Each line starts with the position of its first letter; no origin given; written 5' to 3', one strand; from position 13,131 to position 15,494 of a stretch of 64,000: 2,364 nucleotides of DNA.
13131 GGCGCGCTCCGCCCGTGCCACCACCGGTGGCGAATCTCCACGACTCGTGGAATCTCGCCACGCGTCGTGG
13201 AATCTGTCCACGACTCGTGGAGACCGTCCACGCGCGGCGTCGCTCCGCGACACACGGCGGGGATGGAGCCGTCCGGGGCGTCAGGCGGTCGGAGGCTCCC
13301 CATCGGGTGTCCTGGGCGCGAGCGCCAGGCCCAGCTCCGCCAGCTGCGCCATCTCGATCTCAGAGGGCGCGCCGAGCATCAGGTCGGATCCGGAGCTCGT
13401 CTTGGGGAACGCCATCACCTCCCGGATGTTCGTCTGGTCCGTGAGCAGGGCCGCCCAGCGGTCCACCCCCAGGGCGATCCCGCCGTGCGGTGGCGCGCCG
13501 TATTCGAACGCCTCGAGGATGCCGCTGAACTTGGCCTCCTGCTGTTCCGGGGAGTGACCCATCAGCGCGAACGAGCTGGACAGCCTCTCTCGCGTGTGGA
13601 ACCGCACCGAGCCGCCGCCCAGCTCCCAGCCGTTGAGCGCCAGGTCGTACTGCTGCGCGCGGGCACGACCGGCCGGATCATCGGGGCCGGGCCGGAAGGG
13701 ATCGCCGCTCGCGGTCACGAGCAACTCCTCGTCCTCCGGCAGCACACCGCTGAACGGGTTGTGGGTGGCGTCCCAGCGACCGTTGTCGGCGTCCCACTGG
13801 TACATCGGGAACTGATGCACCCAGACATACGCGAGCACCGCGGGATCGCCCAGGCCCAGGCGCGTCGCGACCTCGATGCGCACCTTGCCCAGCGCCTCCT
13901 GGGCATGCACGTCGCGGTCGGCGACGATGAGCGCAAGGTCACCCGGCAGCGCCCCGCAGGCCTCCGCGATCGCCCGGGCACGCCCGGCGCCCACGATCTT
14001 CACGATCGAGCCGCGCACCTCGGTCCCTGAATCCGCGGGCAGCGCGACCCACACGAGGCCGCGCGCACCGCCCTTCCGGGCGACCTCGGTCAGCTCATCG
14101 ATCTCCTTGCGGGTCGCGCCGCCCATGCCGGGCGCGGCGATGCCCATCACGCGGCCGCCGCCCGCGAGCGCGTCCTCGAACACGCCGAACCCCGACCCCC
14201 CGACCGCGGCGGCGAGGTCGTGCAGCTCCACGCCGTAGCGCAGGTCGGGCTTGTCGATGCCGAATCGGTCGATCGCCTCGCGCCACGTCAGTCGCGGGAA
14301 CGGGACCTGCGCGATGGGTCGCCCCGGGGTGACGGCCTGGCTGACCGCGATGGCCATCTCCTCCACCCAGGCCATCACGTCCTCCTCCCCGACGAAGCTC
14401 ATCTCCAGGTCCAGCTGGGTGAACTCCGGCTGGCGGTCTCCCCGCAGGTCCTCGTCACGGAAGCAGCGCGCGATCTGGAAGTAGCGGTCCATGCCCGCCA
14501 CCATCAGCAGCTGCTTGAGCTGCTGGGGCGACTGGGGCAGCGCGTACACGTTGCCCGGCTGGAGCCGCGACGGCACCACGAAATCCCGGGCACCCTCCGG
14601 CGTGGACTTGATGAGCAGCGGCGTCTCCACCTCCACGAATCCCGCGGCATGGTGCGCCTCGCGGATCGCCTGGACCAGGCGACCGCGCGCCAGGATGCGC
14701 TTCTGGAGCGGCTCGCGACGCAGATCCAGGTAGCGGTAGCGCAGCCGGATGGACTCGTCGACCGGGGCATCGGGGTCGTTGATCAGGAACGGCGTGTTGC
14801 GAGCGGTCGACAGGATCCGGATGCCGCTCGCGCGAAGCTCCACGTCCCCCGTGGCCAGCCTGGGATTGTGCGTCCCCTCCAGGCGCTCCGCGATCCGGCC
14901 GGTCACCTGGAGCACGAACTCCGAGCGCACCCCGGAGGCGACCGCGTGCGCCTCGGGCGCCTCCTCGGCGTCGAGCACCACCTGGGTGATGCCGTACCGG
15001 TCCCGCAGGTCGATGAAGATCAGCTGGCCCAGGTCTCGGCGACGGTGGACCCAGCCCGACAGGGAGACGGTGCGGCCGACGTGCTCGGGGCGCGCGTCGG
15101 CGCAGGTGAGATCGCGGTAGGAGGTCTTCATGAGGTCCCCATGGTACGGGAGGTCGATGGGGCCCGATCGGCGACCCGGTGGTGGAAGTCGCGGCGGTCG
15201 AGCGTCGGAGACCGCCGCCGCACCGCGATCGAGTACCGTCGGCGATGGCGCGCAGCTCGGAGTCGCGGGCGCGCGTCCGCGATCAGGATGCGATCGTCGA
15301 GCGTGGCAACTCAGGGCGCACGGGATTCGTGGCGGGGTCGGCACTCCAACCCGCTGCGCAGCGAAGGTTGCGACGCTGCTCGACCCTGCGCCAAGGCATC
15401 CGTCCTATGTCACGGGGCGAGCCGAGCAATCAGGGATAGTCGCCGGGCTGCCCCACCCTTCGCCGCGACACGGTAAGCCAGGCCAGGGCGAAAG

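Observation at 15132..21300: A roughly 6-kb lower-GC island has split the conserved hisS-aspS pair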

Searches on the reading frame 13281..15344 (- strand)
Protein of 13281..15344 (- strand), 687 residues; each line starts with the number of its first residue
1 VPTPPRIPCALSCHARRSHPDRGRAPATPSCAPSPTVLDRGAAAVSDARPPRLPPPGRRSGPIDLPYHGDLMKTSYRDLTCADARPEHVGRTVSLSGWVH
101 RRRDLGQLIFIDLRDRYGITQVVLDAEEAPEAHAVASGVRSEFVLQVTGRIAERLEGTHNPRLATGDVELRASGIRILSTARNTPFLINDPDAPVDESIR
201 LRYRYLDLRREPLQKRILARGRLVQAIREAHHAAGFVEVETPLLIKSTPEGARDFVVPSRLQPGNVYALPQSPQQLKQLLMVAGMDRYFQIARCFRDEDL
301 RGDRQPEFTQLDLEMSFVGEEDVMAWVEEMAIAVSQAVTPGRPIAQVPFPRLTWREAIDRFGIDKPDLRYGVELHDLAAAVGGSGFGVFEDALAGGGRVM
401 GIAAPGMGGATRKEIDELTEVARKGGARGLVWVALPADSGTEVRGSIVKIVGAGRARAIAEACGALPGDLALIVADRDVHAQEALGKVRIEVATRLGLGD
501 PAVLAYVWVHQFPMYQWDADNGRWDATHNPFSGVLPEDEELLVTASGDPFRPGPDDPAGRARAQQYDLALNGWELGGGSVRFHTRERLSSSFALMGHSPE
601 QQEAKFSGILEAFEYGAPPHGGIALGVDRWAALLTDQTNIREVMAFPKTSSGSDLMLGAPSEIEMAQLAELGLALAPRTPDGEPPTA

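Call 3: search_protein_families(library=pfam, proteins=[window:13281-15344:-], max_evalue=0.01)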
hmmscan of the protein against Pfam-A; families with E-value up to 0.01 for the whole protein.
window:13281-15344:- (687 aa): 3 families
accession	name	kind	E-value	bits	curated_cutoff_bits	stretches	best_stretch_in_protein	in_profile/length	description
PF00152.25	tRNA-synt_2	-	7e-103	344.3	25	1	196-649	1-307/308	tRNA synthetases class II (D, K and N)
PF02938.19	GAD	-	6.8e-16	58.7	23.4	1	389-485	1-95/95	GAD domain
PF01336.31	tRNA_anti-codon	-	1.3e-14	54.4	27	1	93-178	1-75/75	OB-fold nucleic acid binding domain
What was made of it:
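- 13281..15131 (-): aspS (aspartyl-tRNA synthetase), the native gene on the left flank. Pfam tRNA-synt_2 at 7e-103, plus GAD and the OB anticodon domain (call 3).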

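Call 7: find_related_loci(query=window:13281-15131:-, collection=genome_contigs, flank=10000)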
Query window:13281-15131:- (616 aa) in genome_contigs; peptide patterns used: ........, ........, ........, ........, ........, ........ (x = any residue, [..] = any of these).
599 stretches matched a pattern (row limit reached: there are more); 244 encode a relative of the query (tblastn E <= 1e-3); the best 80 are kept; 80 distinct loci.
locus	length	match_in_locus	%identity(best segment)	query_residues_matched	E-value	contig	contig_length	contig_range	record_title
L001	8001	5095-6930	79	1-611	0e+0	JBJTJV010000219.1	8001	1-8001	MAG: Chloroflexota bacterium isolate samp_4310_metabat2_114 samp_4310_1176739, whole genome shotgun sequence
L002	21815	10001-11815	77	1-608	0e+0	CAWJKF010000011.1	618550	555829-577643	MAG: uncultured Chloroflexia bacterium isolate MFD05442.bin.2.298 genome assembly, contig: contig_31375, whole genome sh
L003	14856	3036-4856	75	1-610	0e+0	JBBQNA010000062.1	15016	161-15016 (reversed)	MAG: Candidatus Limnocylindrales bacterium isolate Co_metawrap_349 Cmw_349_k141_6635473_length_15016_cov_8.8639, whole g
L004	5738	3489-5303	73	3-609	0e+0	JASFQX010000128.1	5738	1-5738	MAG: Chloroflexota bacterium isolate D0819U12remetaG_Bin_354 D0819U12remetaG_FD_scaffold_1057_c1, whole genome shotgun s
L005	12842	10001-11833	76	1-613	0e+0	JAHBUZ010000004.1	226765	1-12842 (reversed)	MAG: Chloroflexi bacterium isolate ACE_CHL4 CHL4_4, whole genome shotgun sequence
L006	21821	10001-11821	74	1-609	0e+0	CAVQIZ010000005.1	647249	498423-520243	MAG: uncultured Chloroflexia bacterium isolate MFD09779.bin.2.43 genome assembly, contig: contig_46545, whole genome sho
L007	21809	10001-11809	72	2-606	0e+0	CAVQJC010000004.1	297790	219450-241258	MAG: uncultured Chloroflexia bacterium isolate MFD09779.bin.2.210 genome assembly, contig: contig_22964, whole genome sh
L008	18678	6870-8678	73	3-607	0e+0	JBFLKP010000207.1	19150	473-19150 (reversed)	MAG: Candidatus Limnocylindrales bacterium isolate RS2.bin12 k97_331501, whole genome shotgun sequence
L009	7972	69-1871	74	2-604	0e+0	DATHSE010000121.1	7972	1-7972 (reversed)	MAG TPA_asm: Anaerolineae bacterium isolate SMAG_U16043 k141_804858, whole genome shotgun sequence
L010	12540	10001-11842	68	1-616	0e+0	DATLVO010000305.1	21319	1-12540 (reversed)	MAG TPA_asm: Verrucomicrobiia bacterium isolate SMAG_U13194 k141_591809, whole genome shotgun sequence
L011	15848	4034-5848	69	1-602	0e+0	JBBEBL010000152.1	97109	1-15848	MAG: Chloroflexota bacterium isolate LejiaF_70_36 Lejia_F_356_length_97109_cov_19, whole genome shotgun sequence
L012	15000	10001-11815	68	1-602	0e+0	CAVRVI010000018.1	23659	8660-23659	MAG: uncultured Chloroflexia bacterium isolate MFD02242.bin.2.102 genome assembly, contig: contig_79116, whole genome sh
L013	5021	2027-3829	68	1-602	0e+0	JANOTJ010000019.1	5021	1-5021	MAG: Chloroflexota bacterium isolate VAR_39_metabat_309 VAR_39_k141_5574, whole genome shotgun sequence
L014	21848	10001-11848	67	1-611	0e+0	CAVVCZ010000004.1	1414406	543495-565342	MAG: uncultured Chloroflexia bacterium isolate MFD02242.bin.1.368 genome assembly, contig: contig_21794, whole genome sh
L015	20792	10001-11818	66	1-602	0e+0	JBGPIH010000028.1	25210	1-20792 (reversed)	MAG: Candidatus Limnocylindria bacterium isolate OBJ_0618_7090110_339 k141_3217070_length_25210_cov_25.6599, whole genom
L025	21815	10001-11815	67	1-602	0e+0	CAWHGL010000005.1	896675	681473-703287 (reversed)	MAG: uncultured Chloroflexia bacterium isolate MFD00392.bin.2.284 genome assembly, contig: contig_4700, whole genome sho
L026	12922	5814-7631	66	1-602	0e+0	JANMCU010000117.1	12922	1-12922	MAG: Chloroflexota bacterium isolate OTE_1_concoct_178_sub OTE_1_k141_62934, whole genome shotgun sequence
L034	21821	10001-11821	66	1-602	0e+0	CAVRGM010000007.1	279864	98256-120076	MAG: uncultured Chloroflexia bacterium isolate MFD05442.bin.1.287 genome assembly, contig: contig_7491, whole genome sho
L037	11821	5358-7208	66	1-614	0e+0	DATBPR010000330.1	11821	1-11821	MAG TPA_asm: Candidatus Limnocylindrales bacterium isolate SMAG_U4082 k141_225209, whole genome shotgun sequence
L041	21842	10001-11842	67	1-610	0e+0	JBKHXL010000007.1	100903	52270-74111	MAG: Candidatus Limnocylindria bacterium isolate N_bin.19.orig k127_545097, whole genome shotgun sequence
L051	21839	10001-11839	68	3-613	0e+0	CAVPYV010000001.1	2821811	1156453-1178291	MAG: uncultured Chloroflexia bacterium isolate MFD04944.bin.2.33 genome assembly, contig: contig_12346, whole genome sho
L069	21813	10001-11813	74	1-607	0e+0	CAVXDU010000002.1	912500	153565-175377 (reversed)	MAG: uncultured Chloroflexia bacterium isolate MFD02242.bin.2.271 genome assembly, contig: contig_18086, whole genome sh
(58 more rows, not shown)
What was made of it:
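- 13281..15131 (-): 79% aa identity to the best relative, L001 (call 7).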

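Call 12: find_encoding_contigs(protein=window:13281-15131:-, flank=10000, max_places=10)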
Protein window:13281-15131:- (616 aa): no gene with exactly this product is on record in the collection.

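Call 24: search_protein_families(library=ncbifam, proteins=[L005:9183-9581:-, L005:7300-8814:+], max_evalue=0.01)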
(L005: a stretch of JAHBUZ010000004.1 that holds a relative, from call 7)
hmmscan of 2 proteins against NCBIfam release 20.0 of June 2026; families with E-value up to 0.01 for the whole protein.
L005:9183-9581:- (132 aa): 1 family
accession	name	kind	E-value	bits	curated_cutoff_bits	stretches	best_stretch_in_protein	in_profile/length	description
TIGR00028.1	Mtu_PIN_fam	subfamily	5.6e-20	72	73.6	1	3-122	2-132/143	TA system VapC family ribonuclease toxin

L005:7300-8814:+ (504 aa): 2 families
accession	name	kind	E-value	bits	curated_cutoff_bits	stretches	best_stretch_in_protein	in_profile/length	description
NF052501.1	RdCuOxGlxASco2837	equivalog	8.3e-17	60.7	800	0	197-245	477-525/645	radical copper oxidase GlxA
TIGR02608.1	delta_60_rpt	domain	2.6e-09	36.8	76.5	0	126-143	4-22/55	delta-60 repeat domain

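Call 49: search_protein_families(library=pfam, proteins=[L051:9001-9834:+, L026:5339-5812:-, L041:9548-10000:-, L034:8462-9631:+, L011:3168-3584:+, L069:9073-9999:-, L025:9091-9963:-, L015:8684-10000:-, L037:4341-4907:-, L005:9578-9814:-], max_evalue=0.001)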
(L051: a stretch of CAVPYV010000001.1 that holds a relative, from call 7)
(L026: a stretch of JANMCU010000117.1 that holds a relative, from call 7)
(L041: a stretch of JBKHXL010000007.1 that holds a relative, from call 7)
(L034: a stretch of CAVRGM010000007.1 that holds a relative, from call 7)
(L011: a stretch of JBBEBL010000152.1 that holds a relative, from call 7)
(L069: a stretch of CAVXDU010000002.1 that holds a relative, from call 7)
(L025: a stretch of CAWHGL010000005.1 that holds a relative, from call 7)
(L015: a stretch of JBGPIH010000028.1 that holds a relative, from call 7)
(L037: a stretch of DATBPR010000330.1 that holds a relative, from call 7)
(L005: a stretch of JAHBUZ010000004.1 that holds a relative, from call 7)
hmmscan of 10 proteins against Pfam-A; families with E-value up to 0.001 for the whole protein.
L051:9001-9834:+ (278 aa): 8 families
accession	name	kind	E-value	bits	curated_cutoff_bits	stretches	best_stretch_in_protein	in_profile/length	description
PF08241.18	Methyltransf_11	-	9.7e-22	77.9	21.2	1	42-136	1-93/95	Methyltransferase domain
PF13649.12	Methyltransf_25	-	2.2e-19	70.4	27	1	42-134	2-97/97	Methyltransferase domain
PF08242.18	Methyltransf_12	-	4.4e-16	59.8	30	1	42-135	1-97/98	Methyltransferase domain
PF13847.12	Methyltransf_31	-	1.7e-12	47.7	27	1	39-137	5-108/145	Methyltransferase domain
PF01209.24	Ubie_methyltran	-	5.3e-12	46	20.1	1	37-136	47-149/233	ubiE/COQ5 methyltransferase family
PF13489.12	Methyltransf_23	-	3e-11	43.8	27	1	34-153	19-132/164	Methyltransferase domain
PF01135.25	PCMT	-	2.5e-05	24.6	20.3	1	29-93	65-130/210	Protein-L-isoaspartate(D-aspartate) O-methyltransferase (PCMT)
PF05175.20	MTS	-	0.0001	22.4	23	1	29-85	23-79/170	Methyltransferase small domain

L026:5339-5812:- (158 aa): 3 families
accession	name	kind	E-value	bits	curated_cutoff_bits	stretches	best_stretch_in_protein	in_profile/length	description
PF00903.31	Glyoxalase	-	5.8e-15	56.2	20.6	1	41-149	5-119/121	Glyoxalase/Bleomycin resistance protein/Dioxygenase superfamily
PF18029.7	Glyoxalase_6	-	3.5e-06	28.1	23.6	1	45-148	6-102/106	Glyoxalase-like domain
PF22677.2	Ble-like_N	-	1.1e-05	25.5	24.5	1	39-63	3-27/41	Bleomycin resistance protein-like N-terminal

L041:9548-10000:- (151 aa): 1 family
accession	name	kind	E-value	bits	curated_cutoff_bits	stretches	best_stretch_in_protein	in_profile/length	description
PF02635.20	DsrE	-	2.8e-13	50.5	22.7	1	37-150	4-115/116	DsrE/DsrF-like family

L034:8462-9631:+ (390 aa): 1 family
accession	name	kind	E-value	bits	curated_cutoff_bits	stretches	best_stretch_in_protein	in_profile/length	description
PF02574.22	S-methyl_trans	-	9.3e-71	239.4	22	1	110-387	1-282/283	Homocysteine S-methyltransferase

L011:3168-3584:+ (139 aa): 0 families

L069:9073-9999:- (309 aa): 0 families

L025:9091-9963:- (291 aa): 0 families

L015:8684-10000:- (439 aa): 2 families
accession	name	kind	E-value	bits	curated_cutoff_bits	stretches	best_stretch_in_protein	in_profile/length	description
PF00127.26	Copper-bind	-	4.4e-20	72.4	21.2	2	122-222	10-98/99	Copper binding proteins, plastocyanin/azurin family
PF13473.12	Cupredoxin_1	-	9.8e-05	22.8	27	0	197-222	77-104/104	Cupredoxin-like domain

L037:4341-4907:- (189 aa): 1 family
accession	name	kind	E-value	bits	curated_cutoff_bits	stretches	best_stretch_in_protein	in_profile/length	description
PF01661.27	Macro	-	2.5e-43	147.2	22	1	32-144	1-118/118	Macro domain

L005:9578-9814:- (78 aa): 0 families

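Call 50: search_protein_families(library=pfam, proteins=[L005:9578-9814:-, L005:9183-9581:-], max_evalue=5)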
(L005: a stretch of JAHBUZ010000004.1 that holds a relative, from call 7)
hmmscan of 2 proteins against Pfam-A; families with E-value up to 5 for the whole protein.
L005:9578-9814:- (78 aa): 0 families

L005:9183-9581:- (132 aa): 1 family
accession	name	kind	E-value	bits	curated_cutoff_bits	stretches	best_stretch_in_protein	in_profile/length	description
PF01850.27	PIN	-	1.4e-05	26.1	23.6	1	4-121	1-116/120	PIN domain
